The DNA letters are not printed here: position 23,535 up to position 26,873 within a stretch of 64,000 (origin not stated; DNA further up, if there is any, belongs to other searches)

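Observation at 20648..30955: Candidate secreted protease module: two tandem all-CarboxypepD_reg giants divergent from a coupled pair of DUF1570 gluzincin-like proteins plus a lipoprotein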

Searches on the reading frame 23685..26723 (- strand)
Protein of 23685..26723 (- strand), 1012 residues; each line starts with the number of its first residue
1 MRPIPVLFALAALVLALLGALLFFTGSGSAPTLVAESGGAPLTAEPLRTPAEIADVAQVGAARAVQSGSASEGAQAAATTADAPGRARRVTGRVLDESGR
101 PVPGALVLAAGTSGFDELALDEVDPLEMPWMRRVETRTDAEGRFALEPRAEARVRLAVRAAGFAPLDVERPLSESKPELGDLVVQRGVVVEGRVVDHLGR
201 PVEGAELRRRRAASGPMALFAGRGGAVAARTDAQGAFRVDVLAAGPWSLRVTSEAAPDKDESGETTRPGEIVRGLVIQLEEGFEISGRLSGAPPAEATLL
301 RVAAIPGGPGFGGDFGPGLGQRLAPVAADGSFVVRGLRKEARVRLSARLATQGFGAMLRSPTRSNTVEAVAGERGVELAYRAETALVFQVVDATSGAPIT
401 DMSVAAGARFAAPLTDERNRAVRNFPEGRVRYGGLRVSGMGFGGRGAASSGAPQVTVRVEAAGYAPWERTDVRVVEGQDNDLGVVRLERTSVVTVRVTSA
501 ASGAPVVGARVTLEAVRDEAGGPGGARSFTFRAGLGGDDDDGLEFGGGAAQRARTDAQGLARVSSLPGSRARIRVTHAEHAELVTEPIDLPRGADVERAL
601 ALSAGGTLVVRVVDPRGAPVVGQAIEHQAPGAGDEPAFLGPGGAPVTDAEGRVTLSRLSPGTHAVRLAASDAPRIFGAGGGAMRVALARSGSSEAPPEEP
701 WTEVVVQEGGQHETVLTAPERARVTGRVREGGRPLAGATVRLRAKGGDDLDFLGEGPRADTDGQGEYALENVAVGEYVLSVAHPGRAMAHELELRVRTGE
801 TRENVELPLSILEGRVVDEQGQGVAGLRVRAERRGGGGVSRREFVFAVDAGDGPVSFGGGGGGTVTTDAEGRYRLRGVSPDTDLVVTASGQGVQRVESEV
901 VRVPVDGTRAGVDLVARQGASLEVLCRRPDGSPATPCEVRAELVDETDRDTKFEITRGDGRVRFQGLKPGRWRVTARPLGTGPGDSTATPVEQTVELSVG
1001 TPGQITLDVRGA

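Call 8: search_protein_families(library=pfam, proteins=[window:23685-26723:-], max_evalue=0.01)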
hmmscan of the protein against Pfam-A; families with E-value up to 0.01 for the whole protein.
window:23685-26723:- (1012 aa): 12 families
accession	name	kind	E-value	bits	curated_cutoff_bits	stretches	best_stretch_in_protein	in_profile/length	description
PF13620.12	CarboxypepD_reg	-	2.5e-60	201.2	32.3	5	724-803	2-76/82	Carboxypeptidase regulatory-like domain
PF13715.12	CarbopepD_reg_2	-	2.6e-15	56.6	32.2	0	725-807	2-76/88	CarboxypepD_reg-like domain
PF00775.27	Dioxygenase_C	-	6.7e-11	42.4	27.3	0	73-146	15-88/182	Dioxygenase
PF10670.15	DUF4198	-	5e-10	40.3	34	0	188-253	147-207/209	Domain of unknown function (DUF4198)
PF02369.22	Big_1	-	3.7e-09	37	34.9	0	607-666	20-77/93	Bacterial Ig-like domain (group 1)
PF17210.9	SdrD_B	-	4.4e-09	37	29.7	0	731-785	20-68/112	SdrD B-like domain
PF17802.7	SpaA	-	1.8e-07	31.6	23.1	0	730-779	11-56/91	Prealbumin-like fold domain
PF20598.4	DUF6795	-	1.4e-06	29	27.4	0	724-772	1-46/103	Domain of unknown function (DUF6795)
PF11974.14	bMG3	-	0.00012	22.4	34.9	0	481-515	3-37/103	Bacterial alpha-2-macroglobulin MG3 domain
PF17789.7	MG4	-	0.00081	20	24.7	0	922-965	18-59/95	Macroglobulin domain MG4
PF16371.11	MetallophosN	-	0.0014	19.2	35.6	0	864-886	21-42/77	N terminal of Calcineurin-like phosphoesterase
PF05751.16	FixH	-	0.0014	19.1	23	0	916-976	69-134/150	FixH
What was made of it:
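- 23685..26723 (-): G2: 1012-aa paralogue of G1 with an N-terminal anchor and 10 tandem beta-sandwich units. Pfam E 2.5e-60 (call 8).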

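Call 10: search_protein_families(library=ncbifam, proteins=[window:23685-26723:-], max_evalue=1)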
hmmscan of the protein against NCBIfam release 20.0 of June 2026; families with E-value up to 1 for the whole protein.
window:23685-26723:- (1012 aa): 6 families
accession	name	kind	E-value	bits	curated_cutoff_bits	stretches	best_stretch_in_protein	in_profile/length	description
TIGR04134.1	lipo_with_rSAM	hypoth_equivalog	2.1e-09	37.5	39.8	0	190-246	42-96/150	radical SAM-associated putative lipoprotein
TIGR02422.1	protocat_beta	equivalog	5.6e-08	32.7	296.4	2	811-881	62-128/220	protocatechuate 3,4-dioxygenase subunit beta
TIGR04056.1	OMP_RagA_SusC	subfamily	0.0046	15.3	368.25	1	89-113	2-26/981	SusC/RagA family TonB-linked outer membrane protein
TIGR02439.1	catechol_proteo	equivalog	0.0048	15.9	392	0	79-145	120-184/285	catechol 1,2-dioxygenase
NF058648.1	ECF_sub_HI1622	equivalog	0.04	13.9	100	0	134-159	55-81/180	NikL family nickel/cobalt ECF transporter subunit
TIGR02423.1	protocat_alph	equivalog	0.054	13.4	126.25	0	73-107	25-59/193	protocatechuate 3,4-dioxygenase subunit alpha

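Call 91: search_solved_structures(query=window:23685-26723:-, max_evalue=1)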
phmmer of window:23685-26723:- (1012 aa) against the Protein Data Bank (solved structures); distinct sequences matched with E-value up to 1: 4.
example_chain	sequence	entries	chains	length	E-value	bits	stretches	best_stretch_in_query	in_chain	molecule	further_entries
1ykm_B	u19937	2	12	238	0.74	11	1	810-880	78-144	Protocatechuate 3,4-dioxygenase beta chain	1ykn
3mfl_M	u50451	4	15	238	0.91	10.7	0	810-880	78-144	Protocatechuate 3,4-dioxygenase beta chain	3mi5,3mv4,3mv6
3lkt_M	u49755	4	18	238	0.96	10.6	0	810-881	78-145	Protocatechuate 3,4-dioxygenase beta chain | PROTOCATECHUATE 3,4-DIOXYGENASE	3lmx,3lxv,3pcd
1yko_B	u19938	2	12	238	0.98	10.6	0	810-880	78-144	Protocatechuate 3,4-dioxygenase beta chain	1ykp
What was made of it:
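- Tried and rejected: G2 against PDB gave nothing meaningful (call 91).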
